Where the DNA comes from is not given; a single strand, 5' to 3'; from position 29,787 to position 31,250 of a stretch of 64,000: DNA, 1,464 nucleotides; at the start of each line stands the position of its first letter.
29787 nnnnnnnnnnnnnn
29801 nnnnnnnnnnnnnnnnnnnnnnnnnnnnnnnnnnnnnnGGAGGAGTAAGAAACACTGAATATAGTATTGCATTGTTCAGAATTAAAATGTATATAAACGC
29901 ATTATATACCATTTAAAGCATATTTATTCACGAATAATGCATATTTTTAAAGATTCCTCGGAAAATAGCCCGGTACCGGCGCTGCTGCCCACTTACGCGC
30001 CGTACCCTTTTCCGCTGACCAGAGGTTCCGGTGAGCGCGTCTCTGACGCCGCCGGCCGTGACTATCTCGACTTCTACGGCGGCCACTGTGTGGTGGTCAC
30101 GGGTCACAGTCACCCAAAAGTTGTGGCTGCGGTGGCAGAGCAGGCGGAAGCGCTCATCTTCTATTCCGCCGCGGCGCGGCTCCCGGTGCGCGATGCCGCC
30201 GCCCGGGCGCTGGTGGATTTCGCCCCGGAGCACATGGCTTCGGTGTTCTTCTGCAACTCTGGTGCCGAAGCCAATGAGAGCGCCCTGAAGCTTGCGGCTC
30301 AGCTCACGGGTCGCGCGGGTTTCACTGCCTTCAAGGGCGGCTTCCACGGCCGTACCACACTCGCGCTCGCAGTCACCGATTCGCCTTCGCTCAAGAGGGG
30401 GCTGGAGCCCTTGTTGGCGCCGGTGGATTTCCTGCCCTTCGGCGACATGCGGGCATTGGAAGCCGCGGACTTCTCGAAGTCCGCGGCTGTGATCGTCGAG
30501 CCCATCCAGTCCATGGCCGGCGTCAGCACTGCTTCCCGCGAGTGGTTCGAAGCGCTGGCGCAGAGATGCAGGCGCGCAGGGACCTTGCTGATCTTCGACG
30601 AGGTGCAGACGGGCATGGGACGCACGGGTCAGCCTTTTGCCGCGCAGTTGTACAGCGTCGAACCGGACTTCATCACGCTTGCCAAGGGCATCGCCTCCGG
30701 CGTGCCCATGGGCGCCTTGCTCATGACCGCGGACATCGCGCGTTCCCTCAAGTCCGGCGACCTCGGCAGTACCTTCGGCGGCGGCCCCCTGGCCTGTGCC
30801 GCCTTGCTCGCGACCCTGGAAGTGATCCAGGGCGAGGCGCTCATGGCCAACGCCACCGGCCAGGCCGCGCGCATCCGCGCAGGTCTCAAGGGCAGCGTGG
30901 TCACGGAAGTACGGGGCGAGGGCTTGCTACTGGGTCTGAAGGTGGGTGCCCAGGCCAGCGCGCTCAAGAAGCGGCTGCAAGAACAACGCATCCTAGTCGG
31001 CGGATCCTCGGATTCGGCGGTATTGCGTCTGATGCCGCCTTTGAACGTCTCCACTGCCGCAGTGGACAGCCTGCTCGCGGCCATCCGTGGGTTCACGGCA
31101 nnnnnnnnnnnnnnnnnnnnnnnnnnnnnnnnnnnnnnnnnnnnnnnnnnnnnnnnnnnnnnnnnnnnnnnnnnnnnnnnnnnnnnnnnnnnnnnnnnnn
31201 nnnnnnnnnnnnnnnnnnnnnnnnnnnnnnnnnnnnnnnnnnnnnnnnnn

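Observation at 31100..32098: ArgF' carries Pro90, the succinylornithine-type specificity residue: a possible succinyl-based arginine pathway in a proteobacterium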

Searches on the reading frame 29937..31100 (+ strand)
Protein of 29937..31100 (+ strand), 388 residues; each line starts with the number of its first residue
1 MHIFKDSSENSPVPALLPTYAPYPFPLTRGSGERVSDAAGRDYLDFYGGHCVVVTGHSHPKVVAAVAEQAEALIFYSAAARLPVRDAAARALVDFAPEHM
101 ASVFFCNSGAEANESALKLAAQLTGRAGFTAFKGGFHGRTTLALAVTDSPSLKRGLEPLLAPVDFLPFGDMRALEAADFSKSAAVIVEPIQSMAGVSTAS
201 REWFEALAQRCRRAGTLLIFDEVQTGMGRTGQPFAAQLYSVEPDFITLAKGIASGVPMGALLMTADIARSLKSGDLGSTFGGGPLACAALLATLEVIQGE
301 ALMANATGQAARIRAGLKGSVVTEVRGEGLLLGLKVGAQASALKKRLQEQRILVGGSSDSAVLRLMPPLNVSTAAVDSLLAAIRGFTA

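Call 4: search_protein_families(library=ncbifam, proteins=[window:29937-31100:+])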
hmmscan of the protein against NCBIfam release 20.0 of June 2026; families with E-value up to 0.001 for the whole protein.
window:29937-31100:+ (388 aa): 69 families (the best 25 are shown)
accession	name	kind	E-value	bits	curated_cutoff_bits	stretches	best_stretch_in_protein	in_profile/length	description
TIGR00707.1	argD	subfamily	1.3e-106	356.6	410.05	1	16-384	2-377/381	acetylornithine/succinylornithine family transaminase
NF002874.0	PRK03244.1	equivalog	5.1e-105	351.5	457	1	15-384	17-389/399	acetylornithine transaminase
NF002325.0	PRK01278.1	subfamily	3.9e-96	322.1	372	1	14-384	4-383/395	acetylornithine transaminase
NF002797.0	PRK02936.1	equivalog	3.4e-94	315.7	496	1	15-381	3-371/385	acetylornithine transaminase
NF042418.1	LysJ_Th_th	equivalog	1.2e-85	287.7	700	1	27-385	22-383/386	[LysW]-aminoadipate semialdehyde transaminase LysJ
NF005993.0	PRK08117.1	subfamily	1.7e-83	280.7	574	2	181-382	207-422/433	aspartate aminotransferase family protein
NF045491.1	LysJ_Sulfobales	equivalog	3.4e-81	273.1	700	1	24-384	11-374/386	[LysW]-aminoadipate semialdehyde/glutamate semialdehyde transaminase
NF003468.0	PRK05093.1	subfamily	5.7e-81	272.3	522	1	16-380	16-392/405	acetylornithine/succinyldiaminopimelate transaminase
TIGR03246.1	arg_catab_astC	subfamily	7.1e-80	268.9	609.95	1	16-381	10-387/397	acetylornithine/succinylornithine family transaminase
NF004426.0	PRK05769.1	equivalog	4.8e-79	266.2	552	2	181-380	221-430/441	acetyl ornithine aminotransferase family protein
NF009047.0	PRK12381.1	subfamily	3.7e-75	253.3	630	1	16-381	14-391/406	bifunctional succinylornithine transaminase/acetylornithine transaminase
NF003273.0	PRK04260.1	equivalog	2.4e-73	246.9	616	1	29-378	17-366/376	acetylornithine transaminase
NF008570.0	PRK11522.1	equivalog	1.2e-70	238.4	612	1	33-384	79-451/464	putrescine aminotransferase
NF053554.1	prodigi_MAP_PigE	equivalog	2.7e-68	231.1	850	1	28-338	405-729/837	prodigiosin MAP biosynthesis aminotransferase PigE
NF003397.0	PRK04612.1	equivalog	4e-68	230.1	735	1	16-385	15-399/408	acetylornithine transaminase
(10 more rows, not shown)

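Call 5: search_protein_families(library=pfam, proteins=[window:29937-31100:+], max_evalue=0.01)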
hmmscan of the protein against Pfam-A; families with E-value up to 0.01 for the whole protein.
window:29937-31100:+ (388 aa): 2 families
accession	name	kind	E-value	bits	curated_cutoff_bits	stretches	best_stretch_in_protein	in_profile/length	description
PF00202.27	Aminotran_3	-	2.4e-94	316.7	30.5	1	22-383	8-399/403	Aminotransferase class-III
PF00155.27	Aminotran_1_2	-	1.1e-05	25.2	19.7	1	170-380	129-358/361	Aminotransferase class I and II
